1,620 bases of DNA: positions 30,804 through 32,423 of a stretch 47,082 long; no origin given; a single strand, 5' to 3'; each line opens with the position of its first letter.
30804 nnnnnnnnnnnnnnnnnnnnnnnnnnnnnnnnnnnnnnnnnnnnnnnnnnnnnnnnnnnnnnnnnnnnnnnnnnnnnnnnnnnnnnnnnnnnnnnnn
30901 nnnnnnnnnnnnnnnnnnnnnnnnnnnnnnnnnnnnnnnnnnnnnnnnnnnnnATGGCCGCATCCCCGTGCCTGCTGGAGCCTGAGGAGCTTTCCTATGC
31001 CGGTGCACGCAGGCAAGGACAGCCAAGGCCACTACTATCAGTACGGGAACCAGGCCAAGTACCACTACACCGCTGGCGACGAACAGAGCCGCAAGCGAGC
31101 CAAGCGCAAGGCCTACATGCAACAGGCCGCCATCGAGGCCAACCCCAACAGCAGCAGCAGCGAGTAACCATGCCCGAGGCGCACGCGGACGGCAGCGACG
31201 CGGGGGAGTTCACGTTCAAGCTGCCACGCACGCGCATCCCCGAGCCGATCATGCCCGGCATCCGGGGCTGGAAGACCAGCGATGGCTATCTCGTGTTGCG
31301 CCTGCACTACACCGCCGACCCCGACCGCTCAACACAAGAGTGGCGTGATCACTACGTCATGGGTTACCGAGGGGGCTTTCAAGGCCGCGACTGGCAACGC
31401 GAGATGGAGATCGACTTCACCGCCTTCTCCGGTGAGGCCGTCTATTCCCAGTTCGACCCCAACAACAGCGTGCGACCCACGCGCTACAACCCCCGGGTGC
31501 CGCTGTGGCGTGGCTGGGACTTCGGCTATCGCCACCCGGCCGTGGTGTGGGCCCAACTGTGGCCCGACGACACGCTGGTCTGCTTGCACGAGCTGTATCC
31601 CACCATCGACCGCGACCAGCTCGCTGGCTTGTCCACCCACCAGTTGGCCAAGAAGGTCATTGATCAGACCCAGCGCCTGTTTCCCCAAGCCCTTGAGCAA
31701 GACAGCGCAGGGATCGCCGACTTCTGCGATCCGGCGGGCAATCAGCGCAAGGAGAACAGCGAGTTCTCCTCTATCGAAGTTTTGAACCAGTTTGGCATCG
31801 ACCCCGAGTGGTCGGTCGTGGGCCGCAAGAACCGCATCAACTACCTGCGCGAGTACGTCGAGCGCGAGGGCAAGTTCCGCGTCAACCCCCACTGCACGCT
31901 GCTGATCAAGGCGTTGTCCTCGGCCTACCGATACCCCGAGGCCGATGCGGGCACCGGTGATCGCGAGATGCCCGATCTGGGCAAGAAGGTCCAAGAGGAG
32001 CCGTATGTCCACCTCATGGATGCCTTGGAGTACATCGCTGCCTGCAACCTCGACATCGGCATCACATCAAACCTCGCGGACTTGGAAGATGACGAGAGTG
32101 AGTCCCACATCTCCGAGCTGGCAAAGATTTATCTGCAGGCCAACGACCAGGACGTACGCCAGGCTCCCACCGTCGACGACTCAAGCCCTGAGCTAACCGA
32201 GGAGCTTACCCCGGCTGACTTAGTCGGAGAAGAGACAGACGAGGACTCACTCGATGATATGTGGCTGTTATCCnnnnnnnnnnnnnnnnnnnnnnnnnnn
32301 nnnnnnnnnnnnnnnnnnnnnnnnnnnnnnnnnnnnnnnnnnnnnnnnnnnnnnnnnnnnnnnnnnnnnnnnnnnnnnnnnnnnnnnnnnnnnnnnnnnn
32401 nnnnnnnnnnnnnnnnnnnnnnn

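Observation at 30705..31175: Terminase large subunit split into ATPase and lid/nuclease ORFs by a spacer carrying its own SD-led 56-codon gene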

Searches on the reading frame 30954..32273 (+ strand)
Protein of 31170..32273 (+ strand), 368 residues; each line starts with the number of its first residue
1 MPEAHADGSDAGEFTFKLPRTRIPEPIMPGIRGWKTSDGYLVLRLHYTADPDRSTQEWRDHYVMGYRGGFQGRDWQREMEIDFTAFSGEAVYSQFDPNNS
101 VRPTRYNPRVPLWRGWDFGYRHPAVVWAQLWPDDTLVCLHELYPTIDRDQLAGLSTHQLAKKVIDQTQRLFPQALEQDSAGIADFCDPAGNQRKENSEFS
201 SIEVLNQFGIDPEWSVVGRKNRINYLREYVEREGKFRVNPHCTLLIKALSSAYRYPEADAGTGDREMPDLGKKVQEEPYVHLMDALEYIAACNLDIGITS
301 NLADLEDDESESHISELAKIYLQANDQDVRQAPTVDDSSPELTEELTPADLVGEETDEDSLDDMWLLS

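Call 3: search_protein_families(library=pfam, proteins=[window:31170-32273:+, window:30954-32273:+], max_evalue=1)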
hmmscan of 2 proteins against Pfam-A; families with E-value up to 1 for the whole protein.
window:31170-32273:+ (368 aa): 0 families

window:30954-32273:+ (440 aa): 0 families

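Call 5: search_protein_families(library=phrogs, proteins=[window:31170-32273:+], max_evalue=0.1)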
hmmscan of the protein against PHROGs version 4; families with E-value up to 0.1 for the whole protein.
window:31170-32273:+ (368 aa): 3 families
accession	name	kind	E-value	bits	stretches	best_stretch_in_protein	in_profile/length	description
phrog_10250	-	head and packaging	9.7e-10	39.5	1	70-289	5-211/228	terminase large subunit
phrog_2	-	head and packaging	1.1e-09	38.6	1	39-288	421-587/807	terminase large subunit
phrog_5653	-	head and packaging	0.054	14.2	0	90-187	9-104/199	terminase large subunit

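Call 7: search_solved_structures(query=window:31170-32273:+, max_evalue=10)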
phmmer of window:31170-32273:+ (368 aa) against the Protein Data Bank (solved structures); distinct sequences matched with E-value up to 10: 7.
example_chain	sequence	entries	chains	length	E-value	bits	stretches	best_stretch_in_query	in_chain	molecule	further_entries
5cwp_A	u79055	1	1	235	0.049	15.9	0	227-274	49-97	Designed helical repeat protein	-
6xss_A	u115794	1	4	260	0.075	15.3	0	234-274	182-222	C4_nat_HFuse-7900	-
8f6r_A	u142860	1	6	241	0.84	11.9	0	238-274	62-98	De novo designed oligomeric protein C6-79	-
5oea_A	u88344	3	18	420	1.1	11.5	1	42-125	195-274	Large subunit terminase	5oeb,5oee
5oe8_A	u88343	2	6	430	1.1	11.4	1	42-125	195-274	Large subunit terminase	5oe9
1d5c_A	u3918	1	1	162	1.6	10.9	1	168-246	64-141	RAB6 GTPASE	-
8wx1_A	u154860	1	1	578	1.9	10.7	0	230-258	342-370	Solute carrier family 15 member 3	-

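Call 9: search_dna_similar(query=window:31170-32273:+, collection=phages, mode=protein, max_rows=30)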
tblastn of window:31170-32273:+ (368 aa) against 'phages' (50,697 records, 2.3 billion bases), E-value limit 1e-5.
Records with a match: 14; places in all: 14; records where one place covers at least 80% of the query: 0.
Best place of each record, by identity: <60% 14.
By first word of the organism name: Klebsiella 6; Escherichia 4; Salmonella 2; Caudoviricetes 1; Bacteriophage 1.
By host as written in the record: - 3; Salmonella enterica subsp. enterica serovar Typhimurium strain LT2 2; Escherichia coli str. K-12 substr. MG1655 1; Escherichia coli strain SCU-107 1; Escherichia coli strain SCU-175 1; Klebsiella pneumoniae ST13-OXA48 1; Klebsiella pneumoniae strain 4011 1; Klebsiella pneumoniae strain 9362 1; and 3 more.
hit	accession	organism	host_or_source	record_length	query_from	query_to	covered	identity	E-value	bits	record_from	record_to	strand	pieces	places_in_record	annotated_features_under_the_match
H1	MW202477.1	Caudoviricetes sp.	Manatee Spring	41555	87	289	55%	31.4%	7e-17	88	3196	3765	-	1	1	large subunit terminase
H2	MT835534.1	Bacteriophage sp.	human fecal samples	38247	88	290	55%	28.4%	6e-10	67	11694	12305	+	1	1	record has no annotation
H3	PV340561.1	Escherichia phage PhiR41_1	Escherichia coli str. K-12 substr. ...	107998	73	288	59%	26.6%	9e-7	57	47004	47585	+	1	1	hypothetical protein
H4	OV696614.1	Escherichia phage Cyrano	-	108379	73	288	59%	26.6%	9e-7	57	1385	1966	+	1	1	Terminase Large subunit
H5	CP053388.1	Escherichia phage CMS-2020a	Escherichia coli strain SCU-107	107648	73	288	59%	26.1%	1e-6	56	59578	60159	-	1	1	record has no annotation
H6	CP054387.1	Escherichia phage CMS-2020a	Escherichia coli strain SCU-175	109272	73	288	59%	26.1%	1e-6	56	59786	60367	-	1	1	record has no annotation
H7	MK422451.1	Klebsiella phage ST13-OXA48phi12.3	Klebsiella pneumoniae ST13-OXA48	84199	73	288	59%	25.7%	4e-6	55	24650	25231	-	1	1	terminase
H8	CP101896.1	Klebsiella phage GArcari-2022b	Klebsiella pneumoniae strain 4011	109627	73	288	59%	25.7%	4e-6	55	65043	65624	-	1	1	record has no annotation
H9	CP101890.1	Klebsiella phage GArcari-2022a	Klebsiella pneumoniae strain 9362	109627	73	288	59%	25.7%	4e-6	55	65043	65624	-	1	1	record has no annotation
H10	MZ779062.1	Klebsiella phage pJN2-26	horse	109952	73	288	59%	25.7%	4e-6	55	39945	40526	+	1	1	putative terminase large subunit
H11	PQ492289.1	Klebsiella phage vB_KpnS_p4727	Klebsiella pneumoniae 4727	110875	73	288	59%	25.7%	4e-6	55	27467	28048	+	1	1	record has no annotation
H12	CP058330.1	Klebsiella phage vB_Kpn_1825-KPC53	Klebsiella pneumoniae subsp. pneumoniae ...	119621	73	288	59%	25.7%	4e-6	55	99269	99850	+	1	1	record has no annotation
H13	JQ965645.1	Salmonella phage SSU5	Salmonella enterica subsp. enterica ...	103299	73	288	59%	25.2%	2e-6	56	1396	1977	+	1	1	putative terminase large subunit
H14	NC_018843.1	Salmonella phage SSU5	Salmonella enterica subsp. enterica ...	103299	73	288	59%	25.2%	2e-6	56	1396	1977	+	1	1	terminase large subunit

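Call 11: find_homologous_proteins(query=window:31170-32273:+)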
Query window:31170-32273:+ (368 aa): 143 proteins with E <= 0.001 among 2114 candidates; the best 120 are listed.
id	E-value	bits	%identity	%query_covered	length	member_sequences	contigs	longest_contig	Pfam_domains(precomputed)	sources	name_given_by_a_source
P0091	5.5e-246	834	96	100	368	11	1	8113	-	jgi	jgi:hypothetical protein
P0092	3.5e-188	643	74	100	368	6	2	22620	-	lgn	-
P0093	1.4e-173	595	71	98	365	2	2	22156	-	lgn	-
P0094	2.5e-141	489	63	86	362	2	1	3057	-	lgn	-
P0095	1.1e-140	487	63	88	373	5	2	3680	-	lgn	-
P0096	6.5e-137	475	55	100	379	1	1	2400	-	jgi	jgi:hypothetical protein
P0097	1.6e-136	473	59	93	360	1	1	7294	-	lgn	-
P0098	1.1e-135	471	61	88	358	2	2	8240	-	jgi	jgi:hypothetical protein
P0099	2.7e-135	469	56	99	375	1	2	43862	-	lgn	-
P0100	3.9e-135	469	60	91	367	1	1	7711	-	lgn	-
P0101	6.0e-135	468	56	99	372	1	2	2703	-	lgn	-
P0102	2.3e-133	463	56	98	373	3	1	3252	-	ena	-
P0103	2.3e-133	463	58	74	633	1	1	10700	-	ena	-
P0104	3.1e-133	463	58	89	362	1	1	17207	-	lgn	-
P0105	3.1e-133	463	56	100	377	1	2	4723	-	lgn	-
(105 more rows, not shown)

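Call 49: predict_structure(alignment_id=A2)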
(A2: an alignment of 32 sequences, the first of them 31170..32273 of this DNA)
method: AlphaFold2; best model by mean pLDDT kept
length: 368 residues; sequences in the alignment: 32
mean_pLDDT: 73.4   pTM: 0.58
mean pLDDT of the five models: 73.4, 73.2, 72.2, 72.0, 70.0
residues with pLDDT >= 90: 118; 70-90: 110; 50-70: 65; < 50: 75
segments of 3 or more residues with pLDDT < 50: 1-12, 80-86, 297-317, 325-347, 353-360, 366-368
pLDDT, mean of each block of 10 residues (from residue 1): 39 60 69 76 65 70 71 57 54 91 95 92 94 96 86 86 97 93 88 77 92 87 92 95 92 75 71 86 94 60 39 46 47 36 47 48 50
secondary structure, 60 per line:
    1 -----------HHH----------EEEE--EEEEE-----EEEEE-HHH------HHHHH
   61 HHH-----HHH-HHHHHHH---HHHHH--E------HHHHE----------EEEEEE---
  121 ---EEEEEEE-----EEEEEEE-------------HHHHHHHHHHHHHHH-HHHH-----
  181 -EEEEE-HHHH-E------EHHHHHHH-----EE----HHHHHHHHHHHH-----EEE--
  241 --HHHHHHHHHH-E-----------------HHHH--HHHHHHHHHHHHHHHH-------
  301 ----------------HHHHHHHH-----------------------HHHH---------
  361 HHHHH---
elements in order: E25-28 E31-35 E41-45 H56-63 H73-79 H83-87 H97-100 E112-117 E124-130 E136-142 H156-170 H172-175 E182-186 H188-191 H201-207 H219-230 E236-238 H243-252 H272-275 H278-293 H317-324 H348-351 H361-365

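Call 53: fold_search(model_id=the predicted structure, library=pdb)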
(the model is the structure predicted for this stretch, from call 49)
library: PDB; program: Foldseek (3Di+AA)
matches with E <= 10: 1008; with E <= 0.001: 17
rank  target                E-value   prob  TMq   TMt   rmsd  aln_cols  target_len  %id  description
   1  5oe9_A                8.2e-09  1.00  0.42  0.39  11.0       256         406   17  Structure of large terminase from the thermophilic bacteriophage D6E in complex with sulfate (Crystal form 2) (released 2017-10-11)
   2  5oe9_B                1.3e-08  1.00  0.43  0.39  10.9       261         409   17  Structure of large terminase from the thermophilic bacteriophage D6E in complex with sulfate (Crystal form 2) (released 2017-10-11)
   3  5oea_A                1.6e-08  1.00  0.41  0.38   8.8       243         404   16  Structure of large terminase from the thermophilic bacteriophage D6E in complex with ATP-gamma-S (Crystal form 3) (released 2017-10-11)
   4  5oee_C                2.4e-08  1.00  0.42  0.39  11.1       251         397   18  Structure of large terminase from the thermophilic bacteriophage D6E (Crystal form 3) (released 2017-10-11)
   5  5oe8_C                4.8e-08  1.00  0.43  0.39  10.6       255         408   17  Structure of large terminase from the thermophilic bacteriophage D6E (Crystal form 2) (released 2017-10-11)
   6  5oe8_A                5.1e-08  1.00  0.43  0.39   3.5       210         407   17  Structure of large terminase from the thermophilic bacteriophage D6E (Crystal form 2) (released 2017-10-11)
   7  5oee_F                5.4e-08  1.00  0.42  0.40   3.5       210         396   18  Structure of large terminase from the thermophilic bacteriophage D6E (Crystal form 3) (released 2017-10-11)
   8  5oe8_B                7.7e-08  1.00  0.42  0.39   3.5       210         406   18  Structure of large terminase from the thermophilic bacteriophage D6E (Crystal form 2) (released 2017-10-11)
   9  5oe9_C                9.3e-08  1.00  0.43  0.38  10.5       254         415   16  Structure of large terminase from the thermophilic bacteriophage D6E in complex with sulfate (Crystal form 2) (released 2017-10-11)
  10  5oea_B                1.7e-07  1.00  0.43  0.39   3.5       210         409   17  Structure of large terminase from the thermophilic bacteriophage D6E in complex with ATP-gamma-S (Crystal form 3) (released 2017-10-11)
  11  5oea_C                1.9e-07  1.00  0.41  0.39  11.1       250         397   17  Structure of large terminase from the thermophilic bacteriophage D6E in complex with ATP-gamma-S (Crystal form 3) (released 2017-10-11)
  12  5oee_B                2.2e-07  1.00  0.42  0.39  10.8       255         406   17  Structure of large terminase from the thermophilic bacteriophage D6E (Crystal form 3) (released 2017-10-11)
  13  5oeb_F                3.3e-07  1.00  0.43  0.40   3.5       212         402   17  Structure of large terminase from the thermophilic bacteriophage D6E in complex with ADP (Crystal form 3) (released 2017-10-11)
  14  5oee_A                3.7e-07  1.00  0.44  0.40   3.1       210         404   18  Structure of large terminase from the thermophilic bacteriophage D6E (Crystal form 3) (released 2017-10-11)
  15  5oeb_A                4.0e-07  1.00  0.41  0.38   3.5       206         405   17  Structure of large terminase from the thermophilic bacteriophage D6E in complex with ADP (Crystal form 3) (released 2017-10-11)
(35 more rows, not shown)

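Call 54: search_solved_structures(query=A2, max_evalue=1, show_alignments=3)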
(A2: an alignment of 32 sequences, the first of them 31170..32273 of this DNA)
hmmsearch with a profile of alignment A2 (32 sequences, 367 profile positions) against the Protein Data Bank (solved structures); distinct sequences matched with E-value up to 1: 1.
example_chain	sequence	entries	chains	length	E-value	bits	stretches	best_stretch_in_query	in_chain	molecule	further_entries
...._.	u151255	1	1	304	0.96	11.6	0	63-98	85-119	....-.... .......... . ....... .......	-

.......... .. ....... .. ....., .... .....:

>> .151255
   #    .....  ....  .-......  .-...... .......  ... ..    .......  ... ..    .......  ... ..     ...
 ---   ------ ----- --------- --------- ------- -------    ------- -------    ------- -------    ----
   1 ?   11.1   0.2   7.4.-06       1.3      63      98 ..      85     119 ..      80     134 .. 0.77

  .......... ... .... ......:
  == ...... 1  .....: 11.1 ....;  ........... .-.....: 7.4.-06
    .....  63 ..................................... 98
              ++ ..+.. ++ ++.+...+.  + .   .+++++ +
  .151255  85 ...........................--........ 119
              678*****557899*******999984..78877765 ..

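Call 62: get_annotated_region(hit=H1, flank=3000)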
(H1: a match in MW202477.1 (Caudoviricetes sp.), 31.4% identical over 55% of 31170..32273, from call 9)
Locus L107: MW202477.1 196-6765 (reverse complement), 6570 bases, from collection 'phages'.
description: Podoviridae sp. isolate cto1L10, complete genome.
organism: Caudoviricetes sp. (NCBI taxid 2832643)
taxonomy: Viruses; Duplodnaviria; Heunggongvirae; Uroviricota; Caudoviricetes
host: -; source: Manatee Spring; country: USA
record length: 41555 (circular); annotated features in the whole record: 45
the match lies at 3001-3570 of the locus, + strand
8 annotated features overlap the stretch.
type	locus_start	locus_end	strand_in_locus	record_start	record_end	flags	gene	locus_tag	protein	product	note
CDS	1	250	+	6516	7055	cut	-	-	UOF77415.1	hypothetical protein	-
CDS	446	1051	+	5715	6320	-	-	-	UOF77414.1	hypothetical protein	-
CDS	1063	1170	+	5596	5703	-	-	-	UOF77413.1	hypothetical protein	-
CDS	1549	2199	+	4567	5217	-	-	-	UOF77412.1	hypothetical protein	-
CDS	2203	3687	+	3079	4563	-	-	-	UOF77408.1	large subunit terminase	-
CDS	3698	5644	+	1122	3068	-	-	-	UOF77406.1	portal protein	-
CDS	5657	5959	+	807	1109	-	-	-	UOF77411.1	hypothetical protein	-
CDS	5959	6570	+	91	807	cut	-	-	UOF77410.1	hypothetical protein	-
